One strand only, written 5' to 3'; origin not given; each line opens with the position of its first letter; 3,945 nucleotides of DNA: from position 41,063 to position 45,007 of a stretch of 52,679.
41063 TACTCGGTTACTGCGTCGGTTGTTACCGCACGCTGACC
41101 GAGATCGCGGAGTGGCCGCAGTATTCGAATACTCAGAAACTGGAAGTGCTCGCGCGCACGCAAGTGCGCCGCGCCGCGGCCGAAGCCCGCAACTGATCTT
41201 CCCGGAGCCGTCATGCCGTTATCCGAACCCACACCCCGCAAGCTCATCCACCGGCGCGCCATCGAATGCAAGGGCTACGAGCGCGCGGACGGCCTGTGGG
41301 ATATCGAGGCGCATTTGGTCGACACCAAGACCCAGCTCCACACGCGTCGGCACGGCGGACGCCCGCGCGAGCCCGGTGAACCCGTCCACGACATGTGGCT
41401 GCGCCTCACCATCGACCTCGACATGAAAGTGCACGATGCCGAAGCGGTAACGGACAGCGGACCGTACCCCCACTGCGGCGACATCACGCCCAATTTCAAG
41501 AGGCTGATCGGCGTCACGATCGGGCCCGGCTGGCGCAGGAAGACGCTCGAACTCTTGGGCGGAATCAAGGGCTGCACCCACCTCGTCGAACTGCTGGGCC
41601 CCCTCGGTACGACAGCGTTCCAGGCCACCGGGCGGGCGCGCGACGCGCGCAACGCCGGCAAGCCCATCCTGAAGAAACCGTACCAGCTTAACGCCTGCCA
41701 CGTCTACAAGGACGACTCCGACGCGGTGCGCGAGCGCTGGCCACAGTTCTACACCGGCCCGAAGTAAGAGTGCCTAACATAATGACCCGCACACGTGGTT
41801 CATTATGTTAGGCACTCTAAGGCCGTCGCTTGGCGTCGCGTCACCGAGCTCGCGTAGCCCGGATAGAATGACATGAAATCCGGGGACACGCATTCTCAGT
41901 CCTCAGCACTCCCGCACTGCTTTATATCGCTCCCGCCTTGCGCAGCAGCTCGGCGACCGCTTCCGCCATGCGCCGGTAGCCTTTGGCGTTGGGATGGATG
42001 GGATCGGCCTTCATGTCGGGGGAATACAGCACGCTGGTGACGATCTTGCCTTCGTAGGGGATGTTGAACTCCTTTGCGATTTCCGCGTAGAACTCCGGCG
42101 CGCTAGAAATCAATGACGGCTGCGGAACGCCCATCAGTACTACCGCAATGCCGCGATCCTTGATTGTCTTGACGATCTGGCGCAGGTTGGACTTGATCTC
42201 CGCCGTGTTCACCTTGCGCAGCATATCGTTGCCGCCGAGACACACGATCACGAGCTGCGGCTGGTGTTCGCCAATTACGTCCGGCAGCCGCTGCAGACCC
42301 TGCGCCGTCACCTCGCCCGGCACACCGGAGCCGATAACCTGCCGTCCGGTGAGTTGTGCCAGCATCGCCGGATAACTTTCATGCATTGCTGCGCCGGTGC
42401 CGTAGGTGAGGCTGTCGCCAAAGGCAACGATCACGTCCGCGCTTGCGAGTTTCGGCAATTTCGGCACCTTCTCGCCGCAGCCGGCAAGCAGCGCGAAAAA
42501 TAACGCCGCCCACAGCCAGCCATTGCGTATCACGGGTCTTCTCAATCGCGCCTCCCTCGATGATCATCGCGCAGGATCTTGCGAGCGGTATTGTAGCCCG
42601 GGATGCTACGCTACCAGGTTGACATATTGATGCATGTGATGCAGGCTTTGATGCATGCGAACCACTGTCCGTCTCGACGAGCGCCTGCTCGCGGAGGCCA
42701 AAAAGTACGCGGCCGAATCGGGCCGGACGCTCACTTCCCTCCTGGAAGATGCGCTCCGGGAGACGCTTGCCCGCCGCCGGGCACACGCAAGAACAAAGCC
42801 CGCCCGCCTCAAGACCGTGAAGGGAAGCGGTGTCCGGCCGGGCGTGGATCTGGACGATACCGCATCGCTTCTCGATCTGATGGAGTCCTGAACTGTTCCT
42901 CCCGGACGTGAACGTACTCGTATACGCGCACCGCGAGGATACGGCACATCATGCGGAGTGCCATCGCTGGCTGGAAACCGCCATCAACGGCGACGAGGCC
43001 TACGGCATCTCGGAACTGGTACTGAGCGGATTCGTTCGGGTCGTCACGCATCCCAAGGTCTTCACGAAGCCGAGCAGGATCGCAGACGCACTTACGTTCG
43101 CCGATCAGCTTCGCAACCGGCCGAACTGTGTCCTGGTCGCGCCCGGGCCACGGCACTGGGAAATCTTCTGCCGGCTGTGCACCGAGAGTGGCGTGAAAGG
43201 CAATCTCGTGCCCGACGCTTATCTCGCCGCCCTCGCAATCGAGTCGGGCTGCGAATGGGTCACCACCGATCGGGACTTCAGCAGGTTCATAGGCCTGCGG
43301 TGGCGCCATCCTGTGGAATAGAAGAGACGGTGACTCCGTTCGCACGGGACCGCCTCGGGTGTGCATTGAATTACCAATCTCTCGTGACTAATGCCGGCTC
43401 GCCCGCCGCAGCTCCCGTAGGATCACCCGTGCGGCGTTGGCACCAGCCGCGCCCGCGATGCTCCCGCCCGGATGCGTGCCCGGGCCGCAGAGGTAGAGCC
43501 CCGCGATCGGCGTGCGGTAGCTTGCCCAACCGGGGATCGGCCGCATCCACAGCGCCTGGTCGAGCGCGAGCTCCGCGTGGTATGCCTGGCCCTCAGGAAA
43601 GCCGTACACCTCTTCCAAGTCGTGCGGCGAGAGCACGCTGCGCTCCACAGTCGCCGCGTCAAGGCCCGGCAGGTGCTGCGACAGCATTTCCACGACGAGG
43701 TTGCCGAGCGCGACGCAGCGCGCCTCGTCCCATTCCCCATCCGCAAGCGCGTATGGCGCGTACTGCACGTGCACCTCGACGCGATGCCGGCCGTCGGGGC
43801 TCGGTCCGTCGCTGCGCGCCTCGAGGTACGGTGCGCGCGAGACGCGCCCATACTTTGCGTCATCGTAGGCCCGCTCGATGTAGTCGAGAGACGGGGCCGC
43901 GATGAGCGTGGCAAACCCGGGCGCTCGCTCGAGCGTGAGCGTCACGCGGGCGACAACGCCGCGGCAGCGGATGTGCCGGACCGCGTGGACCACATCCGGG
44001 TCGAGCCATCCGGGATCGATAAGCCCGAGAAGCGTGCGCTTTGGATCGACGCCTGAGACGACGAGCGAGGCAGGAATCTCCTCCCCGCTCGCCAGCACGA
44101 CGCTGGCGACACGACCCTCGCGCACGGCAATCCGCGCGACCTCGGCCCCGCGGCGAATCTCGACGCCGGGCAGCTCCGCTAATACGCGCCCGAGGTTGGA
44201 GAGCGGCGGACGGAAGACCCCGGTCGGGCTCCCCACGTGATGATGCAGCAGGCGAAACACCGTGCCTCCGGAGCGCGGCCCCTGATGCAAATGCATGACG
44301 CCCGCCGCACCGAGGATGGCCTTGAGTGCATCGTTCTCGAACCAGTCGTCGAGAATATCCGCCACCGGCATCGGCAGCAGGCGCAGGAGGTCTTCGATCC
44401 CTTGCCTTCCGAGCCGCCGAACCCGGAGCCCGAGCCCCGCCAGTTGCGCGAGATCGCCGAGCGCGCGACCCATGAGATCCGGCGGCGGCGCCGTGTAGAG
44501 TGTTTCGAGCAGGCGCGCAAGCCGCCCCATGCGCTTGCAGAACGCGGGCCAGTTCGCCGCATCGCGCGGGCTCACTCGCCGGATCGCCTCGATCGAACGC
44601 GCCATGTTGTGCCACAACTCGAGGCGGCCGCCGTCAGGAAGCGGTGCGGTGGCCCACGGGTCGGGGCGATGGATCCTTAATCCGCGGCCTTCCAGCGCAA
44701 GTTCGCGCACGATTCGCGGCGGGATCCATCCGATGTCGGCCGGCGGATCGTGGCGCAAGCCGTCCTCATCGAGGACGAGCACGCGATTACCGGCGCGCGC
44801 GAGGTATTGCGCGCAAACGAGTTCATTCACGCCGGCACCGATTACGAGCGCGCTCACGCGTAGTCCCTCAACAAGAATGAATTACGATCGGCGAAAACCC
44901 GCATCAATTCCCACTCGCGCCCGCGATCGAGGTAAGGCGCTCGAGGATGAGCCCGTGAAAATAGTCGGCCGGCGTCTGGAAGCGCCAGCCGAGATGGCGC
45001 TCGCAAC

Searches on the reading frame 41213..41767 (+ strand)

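Call 3: search_protein_families(library=pfam, proteins=[window:41213-41767:+], max_evalue=0.01)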
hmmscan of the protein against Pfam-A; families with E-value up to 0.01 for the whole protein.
window:41213-41767:+ (184 aa): 1 family
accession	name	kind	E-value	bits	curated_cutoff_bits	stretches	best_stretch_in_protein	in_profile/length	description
PF11136.13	DUF2889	-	3.4e-43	147.2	25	1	13-137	1-123/123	Protein of unknown function (DUF2889)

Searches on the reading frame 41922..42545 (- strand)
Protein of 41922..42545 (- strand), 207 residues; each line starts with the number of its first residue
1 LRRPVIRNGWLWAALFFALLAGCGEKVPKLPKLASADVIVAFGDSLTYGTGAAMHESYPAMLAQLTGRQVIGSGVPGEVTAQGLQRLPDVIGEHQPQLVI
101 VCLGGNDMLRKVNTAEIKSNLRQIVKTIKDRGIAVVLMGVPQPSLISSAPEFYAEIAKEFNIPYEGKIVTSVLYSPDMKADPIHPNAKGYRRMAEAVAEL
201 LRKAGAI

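Call 3: search_protein_families(library=pfam, proteins=[window:41922-42545:-], max_evalue=0.01)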
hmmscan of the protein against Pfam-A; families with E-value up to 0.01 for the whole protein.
window:41922-42545:- (207 aa): 5 families
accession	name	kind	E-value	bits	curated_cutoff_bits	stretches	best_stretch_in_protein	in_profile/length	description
PF13472.12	Lipase_GDSL_2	-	4e-25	89.8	32.9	1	41-192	1-178/178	GDSL-like Lipase/Acylhydrolase family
PF00657.28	Lipase_GDSL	-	2.1e-17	64.4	23.6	1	39-197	1-208/208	GDSL-like Lipase/Acylhydrolase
PF25182.1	NonGDSL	-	9.2e-08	32.1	80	1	48-140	40-139/220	Non-GDSL lipase-like family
PF04311.20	DUF459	-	2.4e-07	30.8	27.2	1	39-142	2-118/197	Protein of unknown function (DUF459)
PF17182.10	OSK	-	0.00026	20.8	27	1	77-141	54-116/202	OSK domain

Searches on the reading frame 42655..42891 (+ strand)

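Call 3: search_protein_families(library=pfam, proteins=[window:42655-42891:+], max_evalue=0.01)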
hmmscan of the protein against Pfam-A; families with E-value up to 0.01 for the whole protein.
window:42655-42891:+ (78 aa): 4 families
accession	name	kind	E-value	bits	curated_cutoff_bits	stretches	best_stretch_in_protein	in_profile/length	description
PF19891.5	DUF6364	-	8.1e-06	26.7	27.3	1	4-45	6-39/70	Family of unknown function (DUF6364)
PF09957.15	VapB_antitoxin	-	2e-05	24.8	23.4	1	1-44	1-42/47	Bacterial antitoxin of type II TA system, VapB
PF01402.27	RHH_1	-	0.0013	19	20.5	1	2-40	1-39/39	Ribbon-helix-helix protein, copG family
PF07704.17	PSK_trans_fac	-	0.0047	18.2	28.3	1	15-50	14-48/82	Rv0623-like transcription factor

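Call 4: search_protein_families(library=ncbifam, proteins=[window:42655-42891:+], max_evalue=0.01)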
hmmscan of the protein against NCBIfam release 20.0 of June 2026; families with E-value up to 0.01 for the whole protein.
window:42655-42891:+ (78 aa): 1 family
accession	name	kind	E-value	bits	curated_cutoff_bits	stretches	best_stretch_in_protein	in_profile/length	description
NF041551.1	YlcI_YnfO_N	subfamily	0.00012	22.1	30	1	2-41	4-42/42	YlcI/YnfO family protein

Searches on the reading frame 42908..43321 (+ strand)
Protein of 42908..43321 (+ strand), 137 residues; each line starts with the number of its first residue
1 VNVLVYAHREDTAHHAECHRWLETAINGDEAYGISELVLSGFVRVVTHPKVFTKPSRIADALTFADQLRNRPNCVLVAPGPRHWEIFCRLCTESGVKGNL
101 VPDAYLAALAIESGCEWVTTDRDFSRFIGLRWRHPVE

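Call 3: search_protein_families(library=pfam, proteins=[window:42908-43321:+], max_evalue=0.01)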
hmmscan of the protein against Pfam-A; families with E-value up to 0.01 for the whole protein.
window:42908-43321:+ (137 aa): 1 family
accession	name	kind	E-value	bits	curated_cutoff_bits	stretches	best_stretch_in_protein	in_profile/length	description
PF01850.27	PIN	-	2.5e-15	57.6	23.6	1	2-127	6-117/120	PIN domain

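Call 4: search_protein_families(library=ncbifam, proteins=[window:42908-43321:+], max_evalue=0.01)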
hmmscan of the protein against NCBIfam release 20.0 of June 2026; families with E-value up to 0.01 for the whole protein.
window:42908-43321:+ (137 aa): 2 families
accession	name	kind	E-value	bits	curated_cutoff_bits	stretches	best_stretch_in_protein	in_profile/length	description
TIGR00028.1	Mtu_PIN_fam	subfamily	1.4e-42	145.3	73.6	1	2-136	8-141/143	TA system VapC family ribonuclease toxin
NF047959.1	TA_toxin_VapC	equivalog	0.00056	20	80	1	21-127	22-119/125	type II toxin-antitoxin system VapC family toxin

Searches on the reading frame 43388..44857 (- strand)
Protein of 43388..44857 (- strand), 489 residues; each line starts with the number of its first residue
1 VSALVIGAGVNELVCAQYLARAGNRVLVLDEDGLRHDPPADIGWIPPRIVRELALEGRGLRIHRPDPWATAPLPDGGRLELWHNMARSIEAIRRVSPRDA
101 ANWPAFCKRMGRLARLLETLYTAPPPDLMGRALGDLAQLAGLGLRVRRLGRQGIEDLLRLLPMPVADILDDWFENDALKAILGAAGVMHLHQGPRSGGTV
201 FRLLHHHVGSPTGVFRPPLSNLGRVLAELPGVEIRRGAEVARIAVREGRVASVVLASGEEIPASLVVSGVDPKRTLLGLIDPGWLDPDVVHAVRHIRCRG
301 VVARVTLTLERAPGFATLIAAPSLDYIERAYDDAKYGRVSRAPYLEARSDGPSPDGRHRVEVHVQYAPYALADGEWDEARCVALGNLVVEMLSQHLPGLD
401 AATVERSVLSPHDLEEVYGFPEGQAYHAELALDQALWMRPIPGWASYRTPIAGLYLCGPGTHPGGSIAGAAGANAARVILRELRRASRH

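Call 3: search_protein_families(library=pfam, proteins=[window:43388-44857:-], max_evalue=0.01)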
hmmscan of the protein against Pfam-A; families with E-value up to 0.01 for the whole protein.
window:43388-44857:- (489 aa): 5 families
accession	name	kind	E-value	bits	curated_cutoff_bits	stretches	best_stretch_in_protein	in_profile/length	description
PF01593.30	Amino_oxidase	-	2e-10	41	19.8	1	203-480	199-443/443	Flavin containing amine oxidoreductase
PF01266.30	DAO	-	3.2e-06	27.4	27.9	1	4-270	3-204/353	FAD dependent oxidoreductase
PF07992.20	Pyr_redox_2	-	7.4e-05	22.7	26.1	0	226-270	193-235/291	Pyridine nucleotide-disulphide oxidoreductase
PF00070.33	Pyr_redox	-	0.0034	18.3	22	0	3-30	2-29/82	Pyridine nucleotide-disulphide oxidoreductase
PF13450.12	NAD_binding_8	-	0.004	17.8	21.9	1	5-31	1-27/68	NAD(P)-binding Rossmann-like domain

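Call 4: search_protein_families(library=ncbifam, proteins=[window:43388-44857:-], max_evalue=0.01)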
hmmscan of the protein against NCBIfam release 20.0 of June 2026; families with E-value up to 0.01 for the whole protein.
window:43388-44857:- (489 aa): 9 families
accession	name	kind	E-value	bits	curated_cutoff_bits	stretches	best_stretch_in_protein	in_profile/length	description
NF045689.1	BCarotKetCrtO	equivalog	9.7e-52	176.2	1000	2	49-484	72-540/563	beta-carotene ketolase CrtO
NF045637.1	carotdesatCrtDProt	equivalog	5.6e-22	77.9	580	1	74-480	89-483/485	1-hydroxycarotenoid 3,4-desaturase CrtD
TIGR02734.1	crtI_fam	subfamily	6.6e-18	64.7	238.1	1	372-472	383-479/504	phytoene desaturase family protein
NF058655.1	CrtID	equivalog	3.5e-08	32.7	640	0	169-275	169-277/478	bifunctional phytoene desaturase/3,4-desaturase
TIGR02730.1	carot_isom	equivalog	1.6e-05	24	586.9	0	3-30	3-30/493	carotenoid isomerase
TIGR02733.1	desat_CrtD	equivalog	5.1e-05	22.1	549.7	0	446-481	453-486/492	C-3',4' desaturase CrtD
NF045655.1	MkRedMenJ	equivalog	0.00019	20.4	700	0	4-57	8-60/406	menaquinone reductase MenJ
NF001933.0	PRK00711.1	subfamily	0.0012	18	383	0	1-31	1-31/429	D-amino acid dehydrogenase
NF005560.0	PRK07233.1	equivalog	0.0058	15.5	252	0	2-32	2-32/435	hypothetical protein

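Call 20: find_homologous_proteins(query=window:43388-44857:-, max_evalue=1e-10)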
Query window:43388-44857:- (489 aa): 5400 proteins with E <= 1e-10 among 8000 candidates; the best 120 are listed.
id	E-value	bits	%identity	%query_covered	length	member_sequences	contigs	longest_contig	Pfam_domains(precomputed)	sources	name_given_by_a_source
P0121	0.0e+0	1089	99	100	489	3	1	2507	PF01266.31,PF01593.31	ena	-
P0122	1.5e-259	880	81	100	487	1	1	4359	PF01593.31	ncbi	-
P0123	8.6e-251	851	78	100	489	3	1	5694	PF01266.31,PF01593.31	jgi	jgi:phytoene dehydrogenase-like protein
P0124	3.2e-247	839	78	99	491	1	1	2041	PF01266.31,PF01593.31,PF00890.31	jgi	-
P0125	6.4e-246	835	78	99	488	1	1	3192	PF01266.31,PF01593.31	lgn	-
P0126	1.6e-245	834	78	99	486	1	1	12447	PF01266.31,PF01593.31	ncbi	-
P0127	3.3e-245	833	79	99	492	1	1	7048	PF01266.31,PF01593.31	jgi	-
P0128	6.1e-244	829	76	99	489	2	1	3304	PF01593.31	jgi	jgi:phytoene dehydrogenase-like protein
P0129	7.2e-244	828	78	99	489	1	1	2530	PF01593.31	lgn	-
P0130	9.1e-244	828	78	99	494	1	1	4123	PF01266.31,PF01593.31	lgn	-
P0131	8.5e-237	805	77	99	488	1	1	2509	PF01266.31,PF01593.31,PF07992.21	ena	-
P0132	7.8e-236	802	73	100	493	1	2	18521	PF01593.31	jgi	jgi:phytoene dehydrogenase-like protein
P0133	8.5e-236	802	77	99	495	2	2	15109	PF01266.31,PF01593.31,PF13450.13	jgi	jgi:phytoene dehydrogenase-like protein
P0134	6.8e-235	799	74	99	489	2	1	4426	PF01266.31,PF01593.31,PF00890.31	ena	-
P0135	1.1e-234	798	75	99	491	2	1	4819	PF01266.31,PF01593.31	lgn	-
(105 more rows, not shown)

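Call 24: find_related_loci(query=A2, collection=metagenome_contigs, flank=5000)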
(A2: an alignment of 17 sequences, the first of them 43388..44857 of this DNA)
Query A2 (489 aa) in metagenome_contigs; peptide patterns used: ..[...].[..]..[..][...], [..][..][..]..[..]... (x = any residue, [..] = any of these).
599 stretches matched a pattern (row limit reached: there are more); 521 encode a relative of the query (tblastn E <= 1e-3); the best 80 are kept; 80 distinct loci.
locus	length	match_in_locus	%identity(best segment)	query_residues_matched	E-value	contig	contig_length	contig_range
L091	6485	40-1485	76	4-485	0e+0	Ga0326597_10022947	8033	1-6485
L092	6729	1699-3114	76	3-480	0e+0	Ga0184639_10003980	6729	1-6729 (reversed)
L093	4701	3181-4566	74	2-463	0e+0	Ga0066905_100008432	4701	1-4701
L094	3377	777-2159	73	3-463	0e+0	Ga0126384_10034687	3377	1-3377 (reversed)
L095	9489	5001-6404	70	3-488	0e+0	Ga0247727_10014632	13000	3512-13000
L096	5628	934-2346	76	3-479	0e+0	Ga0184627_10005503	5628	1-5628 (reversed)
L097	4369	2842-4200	72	4-463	0e+0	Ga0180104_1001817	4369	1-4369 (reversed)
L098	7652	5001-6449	68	1-485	0e+0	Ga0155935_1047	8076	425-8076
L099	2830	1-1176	83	94-485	0e+0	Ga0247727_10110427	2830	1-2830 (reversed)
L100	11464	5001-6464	72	1-487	0e+0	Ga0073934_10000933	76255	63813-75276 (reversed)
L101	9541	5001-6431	67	2-480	0e+0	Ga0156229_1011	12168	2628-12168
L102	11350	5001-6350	70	3-463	0e+0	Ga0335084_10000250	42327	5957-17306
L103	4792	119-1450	69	3-457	0e+0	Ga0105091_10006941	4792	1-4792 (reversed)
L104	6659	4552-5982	66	1-485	0e+0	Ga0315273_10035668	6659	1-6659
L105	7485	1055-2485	62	3-484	0e+0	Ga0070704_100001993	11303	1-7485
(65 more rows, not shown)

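Call 32: search_protein_families(library=pfam, proteins=[L092:459-1652:+], max_evalue=0.001)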
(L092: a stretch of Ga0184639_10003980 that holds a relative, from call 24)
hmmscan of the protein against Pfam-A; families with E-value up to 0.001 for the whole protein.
L092:459-1652:+ (398 aa): 1 family
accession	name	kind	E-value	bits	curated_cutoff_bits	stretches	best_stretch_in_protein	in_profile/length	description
PF02515.22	CoA_transf_3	-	5.8e-115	384.7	23.3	1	7-375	1-366/366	CoA-transferase family III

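Call 50: search_solved_structures(query=window:43388-44857:-, max_evalue=0.001, show_alignments=1)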
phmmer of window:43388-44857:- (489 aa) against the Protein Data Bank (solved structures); distinct sequences matched with E-value up to 0.001: 1.
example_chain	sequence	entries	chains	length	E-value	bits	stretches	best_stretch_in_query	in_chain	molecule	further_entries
4dgk_A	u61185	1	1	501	4.1e-09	39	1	383-485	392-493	Phytoene dehydrogenase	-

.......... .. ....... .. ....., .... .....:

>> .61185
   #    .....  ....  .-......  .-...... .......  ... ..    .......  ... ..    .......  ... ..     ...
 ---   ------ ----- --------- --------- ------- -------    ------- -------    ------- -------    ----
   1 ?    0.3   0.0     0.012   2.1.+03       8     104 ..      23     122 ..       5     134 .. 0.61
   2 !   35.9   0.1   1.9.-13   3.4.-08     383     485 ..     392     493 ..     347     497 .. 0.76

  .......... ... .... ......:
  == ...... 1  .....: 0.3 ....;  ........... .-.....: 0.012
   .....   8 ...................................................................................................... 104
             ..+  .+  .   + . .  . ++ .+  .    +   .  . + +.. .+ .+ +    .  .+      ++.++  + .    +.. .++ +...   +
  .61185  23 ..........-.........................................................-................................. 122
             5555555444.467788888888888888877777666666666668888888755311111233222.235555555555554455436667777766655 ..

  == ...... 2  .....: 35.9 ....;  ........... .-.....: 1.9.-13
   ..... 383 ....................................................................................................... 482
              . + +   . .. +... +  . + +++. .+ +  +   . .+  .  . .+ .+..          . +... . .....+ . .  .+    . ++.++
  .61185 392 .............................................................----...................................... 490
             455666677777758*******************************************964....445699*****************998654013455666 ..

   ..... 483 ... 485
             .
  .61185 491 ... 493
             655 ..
